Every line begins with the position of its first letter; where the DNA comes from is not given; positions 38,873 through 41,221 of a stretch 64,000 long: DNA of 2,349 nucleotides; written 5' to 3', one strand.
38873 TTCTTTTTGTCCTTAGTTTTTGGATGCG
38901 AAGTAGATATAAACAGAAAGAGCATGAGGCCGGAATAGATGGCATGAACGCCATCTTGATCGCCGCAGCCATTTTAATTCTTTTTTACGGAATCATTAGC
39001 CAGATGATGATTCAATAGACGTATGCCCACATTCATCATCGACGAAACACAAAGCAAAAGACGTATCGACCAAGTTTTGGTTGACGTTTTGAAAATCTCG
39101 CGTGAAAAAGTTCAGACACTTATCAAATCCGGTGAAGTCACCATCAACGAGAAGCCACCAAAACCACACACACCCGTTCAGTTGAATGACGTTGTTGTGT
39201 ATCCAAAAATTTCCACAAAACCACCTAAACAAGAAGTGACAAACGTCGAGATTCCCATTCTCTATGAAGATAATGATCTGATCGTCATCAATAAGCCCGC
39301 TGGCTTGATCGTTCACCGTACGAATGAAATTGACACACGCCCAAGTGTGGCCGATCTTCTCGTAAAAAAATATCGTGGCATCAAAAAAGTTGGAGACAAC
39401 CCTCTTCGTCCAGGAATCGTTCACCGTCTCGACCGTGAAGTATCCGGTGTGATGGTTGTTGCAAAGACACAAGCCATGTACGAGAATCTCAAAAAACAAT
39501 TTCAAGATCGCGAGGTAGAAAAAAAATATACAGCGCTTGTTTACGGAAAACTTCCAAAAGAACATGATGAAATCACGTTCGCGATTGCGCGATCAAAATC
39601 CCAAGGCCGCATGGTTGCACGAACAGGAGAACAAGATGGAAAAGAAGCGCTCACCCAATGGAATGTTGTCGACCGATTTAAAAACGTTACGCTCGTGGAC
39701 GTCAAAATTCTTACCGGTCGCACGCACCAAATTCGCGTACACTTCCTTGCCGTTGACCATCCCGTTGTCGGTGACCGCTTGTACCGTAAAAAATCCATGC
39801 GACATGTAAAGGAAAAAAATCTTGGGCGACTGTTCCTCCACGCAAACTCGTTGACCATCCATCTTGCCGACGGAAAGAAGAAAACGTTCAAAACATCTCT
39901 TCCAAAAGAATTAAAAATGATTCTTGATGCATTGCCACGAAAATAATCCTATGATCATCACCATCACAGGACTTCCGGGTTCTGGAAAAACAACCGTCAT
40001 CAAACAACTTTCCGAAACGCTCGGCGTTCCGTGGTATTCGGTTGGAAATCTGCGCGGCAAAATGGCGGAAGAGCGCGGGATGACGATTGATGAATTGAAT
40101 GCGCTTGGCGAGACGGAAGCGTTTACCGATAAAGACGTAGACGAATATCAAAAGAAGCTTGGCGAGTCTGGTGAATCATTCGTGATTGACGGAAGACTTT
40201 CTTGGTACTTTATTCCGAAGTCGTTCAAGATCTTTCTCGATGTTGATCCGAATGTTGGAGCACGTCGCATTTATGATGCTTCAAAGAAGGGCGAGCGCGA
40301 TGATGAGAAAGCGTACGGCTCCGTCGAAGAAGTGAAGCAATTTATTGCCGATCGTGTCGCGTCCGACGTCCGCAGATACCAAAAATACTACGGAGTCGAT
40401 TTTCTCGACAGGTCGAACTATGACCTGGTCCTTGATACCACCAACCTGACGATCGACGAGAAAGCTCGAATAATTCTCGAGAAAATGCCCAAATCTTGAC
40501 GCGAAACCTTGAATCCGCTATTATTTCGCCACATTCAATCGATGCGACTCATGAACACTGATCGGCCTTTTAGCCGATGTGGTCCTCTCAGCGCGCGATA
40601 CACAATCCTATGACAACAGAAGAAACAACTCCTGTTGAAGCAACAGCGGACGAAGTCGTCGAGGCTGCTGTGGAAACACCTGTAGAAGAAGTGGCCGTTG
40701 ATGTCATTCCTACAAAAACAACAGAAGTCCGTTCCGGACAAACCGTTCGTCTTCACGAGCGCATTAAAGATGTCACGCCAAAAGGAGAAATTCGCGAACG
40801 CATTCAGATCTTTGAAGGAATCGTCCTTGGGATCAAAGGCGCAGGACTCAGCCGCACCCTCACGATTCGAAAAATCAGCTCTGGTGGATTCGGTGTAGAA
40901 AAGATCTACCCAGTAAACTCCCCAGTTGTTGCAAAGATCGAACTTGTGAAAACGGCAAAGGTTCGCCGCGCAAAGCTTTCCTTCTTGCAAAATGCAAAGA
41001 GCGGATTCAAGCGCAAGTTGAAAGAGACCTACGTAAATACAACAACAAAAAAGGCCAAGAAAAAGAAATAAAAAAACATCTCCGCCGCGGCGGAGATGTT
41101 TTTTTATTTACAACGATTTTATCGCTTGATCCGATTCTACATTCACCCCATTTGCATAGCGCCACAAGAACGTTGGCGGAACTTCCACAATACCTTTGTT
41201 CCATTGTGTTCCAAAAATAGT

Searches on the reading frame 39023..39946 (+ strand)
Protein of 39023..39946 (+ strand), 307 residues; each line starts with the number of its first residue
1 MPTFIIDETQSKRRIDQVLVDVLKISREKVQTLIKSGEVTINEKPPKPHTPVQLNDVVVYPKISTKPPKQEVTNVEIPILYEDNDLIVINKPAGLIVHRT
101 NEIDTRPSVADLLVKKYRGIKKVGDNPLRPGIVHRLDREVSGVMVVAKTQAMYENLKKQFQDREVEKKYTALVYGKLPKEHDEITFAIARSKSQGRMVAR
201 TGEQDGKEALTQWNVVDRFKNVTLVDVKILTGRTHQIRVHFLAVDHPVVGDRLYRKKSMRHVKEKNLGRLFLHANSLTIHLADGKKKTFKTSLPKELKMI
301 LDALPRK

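Call 82: search_protein_families(library=pfam, proteins=[window:39023-39946:+], max_evalue=0.00001)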
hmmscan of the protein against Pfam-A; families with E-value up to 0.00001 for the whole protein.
window:39023-39946:+ (307 aa): 2 families
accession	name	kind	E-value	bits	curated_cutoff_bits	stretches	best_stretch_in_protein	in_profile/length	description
PF00849.27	PseudoU_synth_2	-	5.3e-36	124.6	26.8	1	85-242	1-151/152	RNA pseudouridylate synthase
PF01479.30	S4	-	3.8e-08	33.4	22.8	1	13-58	1-48/48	S4 domain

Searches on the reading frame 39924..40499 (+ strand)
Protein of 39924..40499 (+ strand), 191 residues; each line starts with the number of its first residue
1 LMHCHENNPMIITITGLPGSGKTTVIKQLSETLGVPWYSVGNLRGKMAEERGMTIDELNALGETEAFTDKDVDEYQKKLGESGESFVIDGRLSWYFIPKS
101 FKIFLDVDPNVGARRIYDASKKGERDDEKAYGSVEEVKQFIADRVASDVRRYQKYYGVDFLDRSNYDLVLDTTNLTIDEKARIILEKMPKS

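Call 83: search_protein_families(library=pfam, proteins=[window:39924-40499:+], max_evalue=0.00001)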
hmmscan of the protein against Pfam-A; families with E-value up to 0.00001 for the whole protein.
window:39924-40499:+ (191 aa): 5 families
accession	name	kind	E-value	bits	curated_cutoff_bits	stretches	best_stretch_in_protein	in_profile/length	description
PF13189.12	Cytidylate_kin2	-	2.4e-18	67.3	28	1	11-173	1-175/176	Cytidylate kinase-like family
PF13238.12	AAA_18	-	1e-14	55.5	29.4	1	12-128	1-120/128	AAA domain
PF13207.12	AAA_17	-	2.5e-12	47.7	27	1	15-127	1-131/136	AAA domain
PF02224.24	Cytidylate_kin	-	1e-09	38.9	26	0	72-188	102-209/211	Cytidylate kinase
PF13671.12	AAA_33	-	2.3e-06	28.4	27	0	12-89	2-76/143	AAA domain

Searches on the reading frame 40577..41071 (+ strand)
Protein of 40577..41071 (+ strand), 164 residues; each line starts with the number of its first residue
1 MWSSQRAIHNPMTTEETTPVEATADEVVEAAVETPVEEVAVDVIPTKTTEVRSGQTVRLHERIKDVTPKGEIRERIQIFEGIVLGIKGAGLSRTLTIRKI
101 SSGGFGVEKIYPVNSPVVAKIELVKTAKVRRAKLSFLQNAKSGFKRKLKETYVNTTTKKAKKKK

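Call 83: search_protein_families(library=pfam, proteins=[window:40577-41071:+], max_evalue=0.00001)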
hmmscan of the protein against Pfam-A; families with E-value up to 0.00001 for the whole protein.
window:40577-41071:+ (164 aa): 1 family
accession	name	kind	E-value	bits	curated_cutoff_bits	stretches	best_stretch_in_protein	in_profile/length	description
PF01245.26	Ribosomal_L19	-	9.9e-27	93.5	22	1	37-150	4-110/111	Ribosomal protein L19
